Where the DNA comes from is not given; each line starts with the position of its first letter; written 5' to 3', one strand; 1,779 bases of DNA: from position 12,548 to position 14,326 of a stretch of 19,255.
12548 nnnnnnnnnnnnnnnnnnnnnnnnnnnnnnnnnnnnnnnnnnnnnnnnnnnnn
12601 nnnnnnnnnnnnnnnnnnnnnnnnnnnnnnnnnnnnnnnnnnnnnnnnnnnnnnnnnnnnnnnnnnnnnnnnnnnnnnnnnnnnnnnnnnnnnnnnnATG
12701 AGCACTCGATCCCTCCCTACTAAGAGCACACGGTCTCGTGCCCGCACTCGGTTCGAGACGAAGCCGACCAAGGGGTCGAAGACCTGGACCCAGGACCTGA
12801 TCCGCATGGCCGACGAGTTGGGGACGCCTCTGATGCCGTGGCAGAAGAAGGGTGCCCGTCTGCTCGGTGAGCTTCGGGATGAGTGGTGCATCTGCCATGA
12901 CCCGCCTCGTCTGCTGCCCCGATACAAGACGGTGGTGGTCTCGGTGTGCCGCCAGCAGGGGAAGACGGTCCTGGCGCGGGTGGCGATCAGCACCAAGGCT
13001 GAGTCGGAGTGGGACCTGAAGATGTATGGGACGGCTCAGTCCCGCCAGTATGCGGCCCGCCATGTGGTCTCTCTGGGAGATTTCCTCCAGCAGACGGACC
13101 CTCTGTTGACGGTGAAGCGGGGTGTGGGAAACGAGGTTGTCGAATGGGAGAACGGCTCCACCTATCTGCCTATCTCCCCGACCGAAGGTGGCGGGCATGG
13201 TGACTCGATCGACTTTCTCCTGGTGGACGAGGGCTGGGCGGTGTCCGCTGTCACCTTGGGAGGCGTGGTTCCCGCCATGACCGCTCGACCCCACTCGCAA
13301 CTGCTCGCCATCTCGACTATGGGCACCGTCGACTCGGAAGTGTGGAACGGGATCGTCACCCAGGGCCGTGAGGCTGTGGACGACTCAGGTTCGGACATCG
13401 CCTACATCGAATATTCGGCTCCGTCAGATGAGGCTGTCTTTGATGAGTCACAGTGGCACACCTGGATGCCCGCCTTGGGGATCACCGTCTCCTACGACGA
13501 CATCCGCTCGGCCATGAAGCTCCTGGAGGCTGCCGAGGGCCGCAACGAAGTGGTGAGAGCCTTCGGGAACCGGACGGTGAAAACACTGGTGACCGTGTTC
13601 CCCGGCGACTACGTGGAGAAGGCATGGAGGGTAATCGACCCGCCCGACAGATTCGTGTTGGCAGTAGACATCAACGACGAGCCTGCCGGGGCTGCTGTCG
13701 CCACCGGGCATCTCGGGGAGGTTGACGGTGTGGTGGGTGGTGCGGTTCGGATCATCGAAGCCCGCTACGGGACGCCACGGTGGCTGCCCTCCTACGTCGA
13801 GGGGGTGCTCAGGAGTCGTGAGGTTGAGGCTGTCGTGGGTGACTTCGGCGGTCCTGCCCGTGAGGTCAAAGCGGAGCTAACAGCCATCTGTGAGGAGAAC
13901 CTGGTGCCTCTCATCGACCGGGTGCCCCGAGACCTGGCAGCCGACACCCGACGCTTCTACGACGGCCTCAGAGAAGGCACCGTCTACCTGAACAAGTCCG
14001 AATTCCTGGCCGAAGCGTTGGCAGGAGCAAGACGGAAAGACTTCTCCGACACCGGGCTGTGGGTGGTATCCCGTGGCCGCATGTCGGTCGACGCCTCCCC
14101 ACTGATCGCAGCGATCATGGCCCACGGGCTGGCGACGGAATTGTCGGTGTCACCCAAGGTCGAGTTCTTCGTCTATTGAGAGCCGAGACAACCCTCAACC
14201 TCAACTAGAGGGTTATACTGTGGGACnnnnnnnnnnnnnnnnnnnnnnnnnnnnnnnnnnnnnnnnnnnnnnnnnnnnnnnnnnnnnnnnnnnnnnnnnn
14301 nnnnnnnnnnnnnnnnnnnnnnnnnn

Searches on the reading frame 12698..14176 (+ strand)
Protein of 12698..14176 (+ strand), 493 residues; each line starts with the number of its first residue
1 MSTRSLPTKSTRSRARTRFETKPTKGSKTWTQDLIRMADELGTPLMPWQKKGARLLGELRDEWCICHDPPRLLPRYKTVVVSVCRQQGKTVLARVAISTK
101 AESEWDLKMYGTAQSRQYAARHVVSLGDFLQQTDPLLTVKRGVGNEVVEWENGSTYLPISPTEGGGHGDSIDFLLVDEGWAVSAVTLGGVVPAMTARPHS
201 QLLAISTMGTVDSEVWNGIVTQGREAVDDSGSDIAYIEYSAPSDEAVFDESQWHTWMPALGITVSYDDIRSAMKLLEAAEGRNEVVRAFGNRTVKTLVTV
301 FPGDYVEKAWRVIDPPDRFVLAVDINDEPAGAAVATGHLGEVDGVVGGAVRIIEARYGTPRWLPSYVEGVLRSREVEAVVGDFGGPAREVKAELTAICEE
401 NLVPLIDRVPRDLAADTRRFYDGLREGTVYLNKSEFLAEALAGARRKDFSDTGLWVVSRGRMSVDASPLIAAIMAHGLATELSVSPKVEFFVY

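Call 85: search_dna_similar(query=window:12698-14176:+, collection=phages, mode=protein, max_evalue=1e-10, max_rows=12)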
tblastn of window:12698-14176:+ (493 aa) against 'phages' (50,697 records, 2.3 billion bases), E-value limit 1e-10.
Records with a match: 229; places in all: 229; records where one place covers at least 80% of the query: 187.
Best place of each record, by identity: <60% 229.
By first word of the organism name: Arthrobacter 92; Microbacterium 67; Mycobacterium 42; Gordonia 23; Rhodococcus 2; Curtobacterium 2; Pseudomonas 1.
By host as written in the record: Arthrobacter sp. ATCC 21022 78; Microbacterium foliorum NRRL B-24224 38; Mycobacterium smegmatis mc2 155 38; Microbacterium foliorum NRRL B-24224 SEA 24; Gordonia terrae 3612 10; Gordonia neofelifaecis NRRL 59395 5; Arthrobacter sulfureus NRRL B-14730 SEA 5; Arthrobacter globiformis B-2979 4; and 18 more.
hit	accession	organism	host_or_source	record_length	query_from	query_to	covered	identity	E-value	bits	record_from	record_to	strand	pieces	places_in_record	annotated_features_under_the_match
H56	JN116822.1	Rhodococcus phage RRH1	Rhodococcus rhodochrous str. Rrho39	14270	15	490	97%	29.3%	2e-36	149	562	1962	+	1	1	terL: terminase large subunit | terS: terminase small subunit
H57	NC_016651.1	Rhodococcus phage RRH1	Rhodococcus rhodochrous str. Rrho39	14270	15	490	97%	29.3%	2e-36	149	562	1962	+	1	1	terL: terminase large subunit | terS: terminase small subunit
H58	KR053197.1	Gordonia phage GRU3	Gordonia rubropertincta strain CON38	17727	12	425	84%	31.9%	4e-31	134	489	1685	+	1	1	putative large terminase subunit | hypothetical protein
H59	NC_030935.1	Gordonia phage GRU3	Gordonia rubropertincta strain CON38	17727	12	425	84%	31.9%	4e-31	134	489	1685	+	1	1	putative large terminase subunit | terminase small subunit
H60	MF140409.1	Arthrobacter phage Elkhorn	Arthrobacter sp. ATCC 21022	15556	19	492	96%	27.8%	6e-28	124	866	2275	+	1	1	4: terminase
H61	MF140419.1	Arthrobacter phage Lore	Arthrobacter sp. ATCC 21022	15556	19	492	96%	27.8%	6e-28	124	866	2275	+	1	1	4: terminase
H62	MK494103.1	Arthrobacter phage Blair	Arthrobacter sp. ATCC 21022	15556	19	492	96%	27.8%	6e-28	124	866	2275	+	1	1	4: terminase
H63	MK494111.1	Arthrobacter phage StewieGriff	Arthrobacter sp. ATCC 21022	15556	19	492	96%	27.8%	6e-28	124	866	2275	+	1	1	4: terminase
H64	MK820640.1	Arthrobacter phage Laila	Arthrobacter sp. ATCC 21022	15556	19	492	96%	27.8%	6e-28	124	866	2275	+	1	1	5: terminase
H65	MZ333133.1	Curtobacterium phage Penoan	Curtobacterium sp.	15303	14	491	97%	27.6%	8e-29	126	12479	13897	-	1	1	terminase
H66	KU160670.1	Arthrobacter phage Toulouse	Arthrobacter sp. ATCC 21022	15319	18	475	93%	28.4%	7e-30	130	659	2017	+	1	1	3: terminase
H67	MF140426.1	Arthrobacter phage Seume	Arthrobacter sp. ATCC 21022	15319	18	475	93%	28.4%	7e-30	130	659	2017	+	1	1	4: terminase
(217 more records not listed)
